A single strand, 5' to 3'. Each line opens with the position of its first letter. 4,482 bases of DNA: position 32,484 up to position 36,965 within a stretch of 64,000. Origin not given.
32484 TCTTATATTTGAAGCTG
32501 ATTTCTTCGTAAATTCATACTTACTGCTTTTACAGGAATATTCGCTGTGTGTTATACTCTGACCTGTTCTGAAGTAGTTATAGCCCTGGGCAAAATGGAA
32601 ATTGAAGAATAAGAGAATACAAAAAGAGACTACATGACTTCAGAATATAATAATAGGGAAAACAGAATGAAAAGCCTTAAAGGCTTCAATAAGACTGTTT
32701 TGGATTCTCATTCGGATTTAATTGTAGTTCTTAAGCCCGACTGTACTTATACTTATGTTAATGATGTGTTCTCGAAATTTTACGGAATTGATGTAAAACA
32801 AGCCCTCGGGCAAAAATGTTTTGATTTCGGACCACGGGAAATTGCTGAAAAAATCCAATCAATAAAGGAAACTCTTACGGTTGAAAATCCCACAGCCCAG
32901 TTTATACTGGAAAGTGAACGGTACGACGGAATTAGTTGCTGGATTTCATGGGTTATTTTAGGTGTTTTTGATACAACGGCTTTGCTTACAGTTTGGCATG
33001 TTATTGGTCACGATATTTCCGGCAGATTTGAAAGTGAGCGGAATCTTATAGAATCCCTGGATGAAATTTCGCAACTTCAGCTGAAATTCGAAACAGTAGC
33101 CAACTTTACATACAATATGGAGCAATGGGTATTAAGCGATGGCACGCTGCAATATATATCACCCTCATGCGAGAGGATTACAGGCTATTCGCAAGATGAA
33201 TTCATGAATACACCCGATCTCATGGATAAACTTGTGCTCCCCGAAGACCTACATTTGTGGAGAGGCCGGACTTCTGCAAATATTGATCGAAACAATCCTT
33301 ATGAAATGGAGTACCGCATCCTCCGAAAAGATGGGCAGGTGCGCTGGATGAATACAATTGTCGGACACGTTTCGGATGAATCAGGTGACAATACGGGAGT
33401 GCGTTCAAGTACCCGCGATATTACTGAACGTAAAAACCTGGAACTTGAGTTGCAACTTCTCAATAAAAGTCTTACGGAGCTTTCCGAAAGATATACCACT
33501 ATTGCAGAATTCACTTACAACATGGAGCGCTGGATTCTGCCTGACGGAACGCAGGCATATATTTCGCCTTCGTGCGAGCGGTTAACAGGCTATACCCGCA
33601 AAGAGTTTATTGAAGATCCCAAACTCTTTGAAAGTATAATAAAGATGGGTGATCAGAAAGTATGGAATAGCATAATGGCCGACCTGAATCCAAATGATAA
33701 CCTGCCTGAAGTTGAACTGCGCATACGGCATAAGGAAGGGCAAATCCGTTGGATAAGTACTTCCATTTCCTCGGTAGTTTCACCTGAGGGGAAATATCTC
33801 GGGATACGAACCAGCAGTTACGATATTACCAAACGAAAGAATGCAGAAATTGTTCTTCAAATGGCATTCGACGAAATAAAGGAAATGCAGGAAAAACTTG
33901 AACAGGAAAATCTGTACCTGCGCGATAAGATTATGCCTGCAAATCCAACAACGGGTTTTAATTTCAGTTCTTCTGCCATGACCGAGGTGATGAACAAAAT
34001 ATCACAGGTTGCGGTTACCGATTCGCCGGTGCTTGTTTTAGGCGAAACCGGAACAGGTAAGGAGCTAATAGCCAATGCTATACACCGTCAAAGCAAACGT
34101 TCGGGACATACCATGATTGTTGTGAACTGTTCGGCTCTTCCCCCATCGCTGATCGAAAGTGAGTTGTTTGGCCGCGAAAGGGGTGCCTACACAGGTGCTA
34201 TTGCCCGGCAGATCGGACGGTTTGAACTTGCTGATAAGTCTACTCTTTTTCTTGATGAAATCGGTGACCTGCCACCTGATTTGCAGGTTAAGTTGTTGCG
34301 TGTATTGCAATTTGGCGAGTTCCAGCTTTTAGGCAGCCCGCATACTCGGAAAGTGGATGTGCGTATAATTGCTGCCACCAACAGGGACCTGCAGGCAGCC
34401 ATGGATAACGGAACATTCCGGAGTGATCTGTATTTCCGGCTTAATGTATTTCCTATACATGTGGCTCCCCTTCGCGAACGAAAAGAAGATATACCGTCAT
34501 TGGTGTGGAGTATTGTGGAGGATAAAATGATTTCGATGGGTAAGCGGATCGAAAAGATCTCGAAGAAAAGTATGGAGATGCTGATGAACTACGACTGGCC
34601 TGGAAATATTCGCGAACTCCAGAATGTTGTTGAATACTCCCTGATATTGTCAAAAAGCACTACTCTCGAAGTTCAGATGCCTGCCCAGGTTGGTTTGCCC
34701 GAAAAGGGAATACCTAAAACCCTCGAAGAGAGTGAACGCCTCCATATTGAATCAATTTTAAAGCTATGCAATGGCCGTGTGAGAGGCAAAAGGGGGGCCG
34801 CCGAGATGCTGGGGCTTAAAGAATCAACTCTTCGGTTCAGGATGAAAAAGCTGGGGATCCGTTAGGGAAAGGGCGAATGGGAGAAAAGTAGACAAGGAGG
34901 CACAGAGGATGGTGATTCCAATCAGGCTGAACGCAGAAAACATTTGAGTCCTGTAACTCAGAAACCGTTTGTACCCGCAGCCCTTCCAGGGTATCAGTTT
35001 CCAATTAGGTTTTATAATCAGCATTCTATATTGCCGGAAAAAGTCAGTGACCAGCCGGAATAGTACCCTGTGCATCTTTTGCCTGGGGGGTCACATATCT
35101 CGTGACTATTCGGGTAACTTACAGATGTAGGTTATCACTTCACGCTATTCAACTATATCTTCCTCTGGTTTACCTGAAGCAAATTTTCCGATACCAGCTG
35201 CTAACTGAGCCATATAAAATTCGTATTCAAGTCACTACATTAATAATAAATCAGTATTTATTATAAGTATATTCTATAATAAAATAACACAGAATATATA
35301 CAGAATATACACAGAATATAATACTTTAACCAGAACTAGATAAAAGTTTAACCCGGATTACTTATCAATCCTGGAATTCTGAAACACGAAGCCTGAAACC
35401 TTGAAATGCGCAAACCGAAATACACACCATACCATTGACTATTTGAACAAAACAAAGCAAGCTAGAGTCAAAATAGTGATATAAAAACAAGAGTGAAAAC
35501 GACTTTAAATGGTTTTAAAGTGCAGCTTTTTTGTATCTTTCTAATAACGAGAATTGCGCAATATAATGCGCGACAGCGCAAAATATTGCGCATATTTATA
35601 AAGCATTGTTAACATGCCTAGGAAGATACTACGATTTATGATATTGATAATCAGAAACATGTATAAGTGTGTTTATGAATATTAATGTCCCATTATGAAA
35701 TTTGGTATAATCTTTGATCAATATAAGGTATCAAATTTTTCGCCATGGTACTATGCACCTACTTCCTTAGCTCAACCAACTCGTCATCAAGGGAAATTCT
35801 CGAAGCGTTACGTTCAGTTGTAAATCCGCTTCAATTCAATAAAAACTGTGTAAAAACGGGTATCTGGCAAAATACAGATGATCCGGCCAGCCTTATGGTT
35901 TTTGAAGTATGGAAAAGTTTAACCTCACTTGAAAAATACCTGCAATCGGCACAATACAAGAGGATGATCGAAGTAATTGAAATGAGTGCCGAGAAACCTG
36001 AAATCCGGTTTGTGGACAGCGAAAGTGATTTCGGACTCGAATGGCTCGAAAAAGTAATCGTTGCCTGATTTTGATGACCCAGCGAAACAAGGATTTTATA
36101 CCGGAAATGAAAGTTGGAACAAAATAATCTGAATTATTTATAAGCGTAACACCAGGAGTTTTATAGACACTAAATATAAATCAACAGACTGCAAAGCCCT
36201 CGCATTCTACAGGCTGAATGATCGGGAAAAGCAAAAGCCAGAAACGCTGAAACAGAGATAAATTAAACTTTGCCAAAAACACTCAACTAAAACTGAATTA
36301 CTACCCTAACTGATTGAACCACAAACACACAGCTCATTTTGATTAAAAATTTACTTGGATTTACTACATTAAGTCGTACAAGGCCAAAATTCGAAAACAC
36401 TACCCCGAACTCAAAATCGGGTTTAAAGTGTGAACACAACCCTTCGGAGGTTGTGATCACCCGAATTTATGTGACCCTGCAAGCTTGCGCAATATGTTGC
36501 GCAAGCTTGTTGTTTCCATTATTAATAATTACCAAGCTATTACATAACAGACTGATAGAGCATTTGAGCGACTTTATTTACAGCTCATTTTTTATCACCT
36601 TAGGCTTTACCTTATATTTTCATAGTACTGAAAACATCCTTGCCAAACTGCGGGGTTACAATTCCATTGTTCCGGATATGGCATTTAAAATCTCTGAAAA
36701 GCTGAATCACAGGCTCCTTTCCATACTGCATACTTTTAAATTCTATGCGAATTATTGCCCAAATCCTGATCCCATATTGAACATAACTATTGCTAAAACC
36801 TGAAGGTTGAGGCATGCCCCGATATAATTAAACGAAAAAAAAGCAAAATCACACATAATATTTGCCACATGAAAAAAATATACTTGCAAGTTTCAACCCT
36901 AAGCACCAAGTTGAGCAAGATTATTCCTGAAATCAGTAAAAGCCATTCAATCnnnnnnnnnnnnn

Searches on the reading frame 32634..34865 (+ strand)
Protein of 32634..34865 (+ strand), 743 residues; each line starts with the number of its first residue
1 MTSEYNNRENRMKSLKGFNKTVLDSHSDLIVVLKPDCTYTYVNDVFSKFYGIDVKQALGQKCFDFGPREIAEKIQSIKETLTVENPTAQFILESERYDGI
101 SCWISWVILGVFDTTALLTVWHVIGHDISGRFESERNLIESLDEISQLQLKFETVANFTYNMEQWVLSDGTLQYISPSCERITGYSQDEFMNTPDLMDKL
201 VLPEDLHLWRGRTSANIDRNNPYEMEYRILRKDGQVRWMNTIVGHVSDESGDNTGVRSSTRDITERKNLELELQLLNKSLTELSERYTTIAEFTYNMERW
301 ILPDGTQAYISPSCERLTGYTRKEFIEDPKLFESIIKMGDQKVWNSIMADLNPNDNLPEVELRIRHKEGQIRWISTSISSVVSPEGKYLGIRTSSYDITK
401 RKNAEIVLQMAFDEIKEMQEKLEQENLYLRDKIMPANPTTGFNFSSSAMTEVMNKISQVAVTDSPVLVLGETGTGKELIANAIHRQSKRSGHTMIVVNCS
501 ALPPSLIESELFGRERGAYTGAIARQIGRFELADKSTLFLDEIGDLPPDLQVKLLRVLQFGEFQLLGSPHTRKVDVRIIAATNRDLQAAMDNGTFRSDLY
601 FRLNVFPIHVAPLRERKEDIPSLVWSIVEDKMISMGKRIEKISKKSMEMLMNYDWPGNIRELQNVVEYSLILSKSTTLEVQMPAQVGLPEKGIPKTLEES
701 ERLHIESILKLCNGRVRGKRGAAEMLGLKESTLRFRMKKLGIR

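Call 8: find_encoding_contigs(protein=window:32634-34865:+, flank=10000, max_places=6)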
Protein window:32634-34865:+ (743 aa): 4 contigs read that carry it; 2 places shown.
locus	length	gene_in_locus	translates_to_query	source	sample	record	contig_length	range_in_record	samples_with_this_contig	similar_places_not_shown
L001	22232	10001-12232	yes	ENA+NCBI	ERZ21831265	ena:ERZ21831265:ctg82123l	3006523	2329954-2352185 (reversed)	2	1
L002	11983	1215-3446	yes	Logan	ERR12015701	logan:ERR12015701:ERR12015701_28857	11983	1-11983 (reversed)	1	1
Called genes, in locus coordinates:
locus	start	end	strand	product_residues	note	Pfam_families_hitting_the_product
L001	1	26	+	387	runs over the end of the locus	PF00909:Ammonium_transp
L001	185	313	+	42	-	-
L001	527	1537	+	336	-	PF00682:HMGL-like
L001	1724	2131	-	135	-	PF08570:DUF1761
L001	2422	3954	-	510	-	PF01039:Carboxyl_trans, PF03255:ACCA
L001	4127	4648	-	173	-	PF25917:BSH_RND (faint), PF25973:BSH_CzcB (faint), PF00364:Biotin_lipoyl, PF25984:BSH_YknX (faint)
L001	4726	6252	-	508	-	PF00289:Biotin_carb_N, PF02222:ATP-grasp, PF02786:CPSase_L_D2, PF07478:Dala_Dala_lig_C (weak), PF08443:RimK (weak), PF02785:Biotin_carb_C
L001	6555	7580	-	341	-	PF00710:Asparaginase, PF17763:Asparaginase_C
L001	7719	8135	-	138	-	PF04480:DUF559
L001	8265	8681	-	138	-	PF04480:DUF559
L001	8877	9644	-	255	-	PF01026:TatD_DNase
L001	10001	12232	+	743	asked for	PF08448:PAS_4 (weak), PF13426:PAS_9 (weak), PF08447:PAS_3, PF13426:PAS_9, PF08447:PAS_3, PF00158:Sigma54_activat, PF14532:Sigma54_activ_2, PF25601:AAA_lid_14, +2 more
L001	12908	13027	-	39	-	-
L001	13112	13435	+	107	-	PF03992:ABM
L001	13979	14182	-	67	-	-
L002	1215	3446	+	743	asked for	PF08448:PAS_4 (weak), PF13426:PAS_9 (weak), PF08447:PAS_3, PF13426:PAS_9, PF08447:PAS_3, PF00158:Sigma54_activat, PF14532:Sigma54_activ_2, PF25601:AAA_lid_14, +2 more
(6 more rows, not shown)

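Call 9: search_protein_families(library=pfam, proteins=[window:32634-34865:+])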
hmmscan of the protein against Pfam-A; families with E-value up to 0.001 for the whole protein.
window:32634-34865:+ (743 aa): 11 families
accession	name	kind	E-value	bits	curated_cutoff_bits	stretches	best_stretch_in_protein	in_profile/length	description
PF00158.32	Sigma54_activat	-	2.8e-67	226.1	20.2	1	445-609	4-168/168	Sigma-54 interaction domain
PF08447.18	PAS_3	-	7.8e-31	106.6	25.6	2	174-254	3-83/89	PAS fold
PF13426.13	PAS_9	-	9.8e-27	93.7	27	3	168-265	9-103/103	PAS domain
PF14532.12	Sigma54_activ_2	-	1.3e-20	74.5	25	1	446-613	4-138/138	Sigma-54 interaction domain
PF25601.1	AAA_lid_14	-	2.4e-20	72.6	27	1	614-681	1-68/87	AAA+ ATPase lid domain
PF08448.16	PAS_4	-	1.1e-16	61.5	23.1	1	23-113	1-90/110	PAS fold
PF00989.32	PAS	-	5.3e-11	43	22.6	0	168-256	19-106/113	PAS fold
PF07728.20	AAA_5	-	1.3e-05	25.7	22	1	465-584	1-123/139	AAA domain (dynein-related subfamily)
PF07724.20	AAA_2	-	4.2e-05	24.1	27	1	466-592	6-133/166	AAA domain (Cdc48 subfamily)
PF13188.13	PAS_8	-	0.00011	22.4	21.8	0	20-64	4-48/65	PAS domain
PF00004.35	AAA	-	0.0003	21.7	21.2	1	466-584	1-110/131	ATPase family associated with various cellular activities (AAA)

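Call 17: list_cluster_members(proteins=[window:32634-34865:+, window:10850-12847:+, window:5590-7950:-, window:25055-26587:-, window:878-2431:+])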
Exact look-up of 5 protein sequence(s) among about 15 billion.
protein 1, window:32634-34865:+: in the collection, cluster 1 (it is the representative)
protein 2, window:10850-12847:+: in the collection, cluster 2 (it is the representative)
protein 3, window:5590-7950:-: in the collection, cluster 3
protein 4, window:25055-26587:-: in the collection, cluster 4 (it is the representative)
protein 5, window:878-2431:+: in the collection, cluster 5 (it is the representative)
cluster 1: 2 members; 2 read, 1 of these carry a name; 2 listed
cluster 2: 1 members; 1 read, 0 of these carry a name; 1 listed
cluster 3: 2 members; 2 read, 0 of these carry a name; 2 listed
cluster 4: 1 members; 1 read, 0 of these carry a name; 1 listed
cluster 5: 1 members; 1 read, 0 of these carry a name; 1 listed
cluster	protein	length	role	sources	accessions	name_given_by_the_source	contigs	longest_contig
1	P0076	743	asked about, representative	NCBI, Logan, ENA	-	-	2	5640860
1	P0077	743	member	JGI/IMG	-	PAS domain S-box-containing protein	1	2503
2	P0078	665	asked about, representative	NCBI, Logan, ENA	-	-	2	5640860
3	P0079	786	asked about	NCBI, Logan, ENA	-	-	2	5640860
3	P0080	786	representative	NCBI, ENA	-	-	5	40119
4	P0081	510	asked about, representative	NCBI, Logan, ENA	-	-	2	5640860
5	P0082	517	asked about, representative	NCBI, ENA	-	-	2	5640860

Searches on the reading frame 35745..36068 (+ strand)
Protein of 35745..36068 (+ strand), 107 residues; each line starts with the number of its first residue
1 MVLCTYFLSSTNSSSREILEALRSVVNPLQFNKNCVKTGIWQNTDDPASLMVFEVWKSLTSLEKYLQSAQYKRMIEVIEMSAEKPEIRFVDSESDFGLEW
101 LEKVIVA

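Call 9: search_protein_families(library=pfam, proteins=[window:35745-36068:+])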
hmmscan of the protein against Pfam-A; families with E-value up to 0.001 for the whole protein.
window:35745-36068:+ (107 aa): 1 family
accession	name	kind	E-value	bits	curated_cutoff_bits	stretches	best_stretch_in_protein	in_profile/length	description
PF03992.22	ABM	-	2.5e-08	34.4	23.1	1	14-76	14-77/78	Antibiotic biosynthesis monooxygenase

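Call 72: find_encoding_contigs(protein=window:35745-36068:+, flank=10000, max_places=10)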
Protein window:35745-36068:+ (107 aa): 4 contigs read that carry it; 2 places shown.
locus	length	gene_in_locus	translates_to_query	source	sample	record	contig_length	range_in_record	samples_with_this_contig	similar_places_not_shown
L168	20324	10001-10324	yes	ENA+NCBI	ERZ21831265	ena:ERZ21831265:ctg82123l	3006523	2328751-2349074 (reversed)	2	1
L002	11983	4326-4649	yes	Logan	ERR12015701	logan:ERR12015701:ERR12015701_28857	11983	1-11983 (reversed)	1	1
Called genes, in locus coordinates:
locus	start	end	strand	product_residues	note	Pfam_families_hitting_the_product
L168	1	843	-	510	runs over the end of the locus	PF01039:Carboxyl_trans, PF03255:ACCA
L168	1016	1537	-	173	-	PF25917:BSH_RND (faint), PF25973:BSH_CzcB (faint), PF00364:Biotin_lipoyl, PF25984:BSH_YknX (faint)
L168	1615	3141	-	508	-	PF00289:Biotin_carb_N, PF02222:ATP-grasp, PF02786:CPSase_L_D2, PF07478:Dala_Dala_lig_C (weak), PF08443:RimK (weak), PF02785:Biotin_carb_C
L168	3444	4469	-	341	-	PF00710:Asparaginase, PF17763:Asparaginase_C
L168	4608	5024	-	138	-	PF04480:DUF559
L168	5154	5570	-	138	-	PF04480:DUF559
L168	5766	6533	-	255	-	PF01026:TatD_DNase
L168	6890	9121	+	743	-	PF08448:PAS_4 (weak), PF13426:PAS_9 (weak), PF08447:PAS_3, PF13426:PAS_9, PF08447:PAS_3, PF00158:Sigma54_activat, PF14532:Sigma54_activ_2, PF25601:AAA_lid_14, +2 more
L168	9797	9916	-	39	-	-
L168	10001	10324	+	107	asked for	PF03992:ABM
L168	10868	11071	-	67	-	-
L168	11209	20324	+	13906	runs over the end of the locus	-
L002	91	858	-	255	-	PF01026:TatD_DNase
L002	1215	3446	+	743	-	PF08448:PAS_4 (weak), PF13426:PAS_9 (weak), PF08447:PAS_3, PF13426:PAS_9, PF08447:PAS_3, PF00158:Sigma54_activat, PF14532:Sigma54_activ_2, PF25601:AAA_lid_14, +2 more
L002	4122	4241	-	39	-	-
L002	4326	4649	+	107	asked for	PF03992:ABM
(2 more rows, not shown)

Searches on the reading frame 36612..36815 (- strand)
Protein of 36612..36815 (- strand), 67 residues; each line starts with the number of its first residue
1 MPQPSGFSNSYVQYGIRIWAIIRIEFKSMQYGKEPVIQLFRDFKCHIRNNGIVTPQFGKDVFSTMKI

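Call 101: find_encoding_contigs(protein=window:36612-36815:-, flank=400, max_places=10)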
Protein window:36612-36815:- (67 aa): 4 contigs read that carry it; 4 places shown.
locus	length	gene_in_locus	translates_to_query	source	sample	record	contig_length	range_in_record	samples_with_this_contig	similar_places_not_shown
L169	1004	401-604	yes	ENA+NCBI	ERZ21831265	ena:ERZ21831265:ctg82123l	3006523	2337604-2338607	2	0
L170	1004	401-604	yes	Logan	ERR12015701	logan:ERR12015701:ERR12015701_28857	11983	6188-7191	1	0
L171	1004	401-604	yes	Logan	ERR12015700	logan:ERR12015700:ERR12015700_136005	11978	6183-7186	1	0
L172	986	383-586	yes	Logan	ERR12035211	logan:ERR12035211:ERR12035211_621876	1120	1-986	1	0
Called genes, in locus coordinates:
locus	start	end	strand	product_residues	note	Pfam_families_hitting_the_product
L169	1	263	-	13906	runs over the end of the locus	-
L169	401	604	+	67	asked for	-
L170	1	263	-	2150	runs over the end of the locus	?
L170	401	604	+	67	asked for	-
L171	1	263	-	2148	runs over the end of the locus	?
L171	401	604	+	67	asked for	-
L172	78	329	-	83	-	-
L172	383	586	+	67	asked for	-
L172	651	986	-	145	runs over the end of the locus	PF03351:DOMON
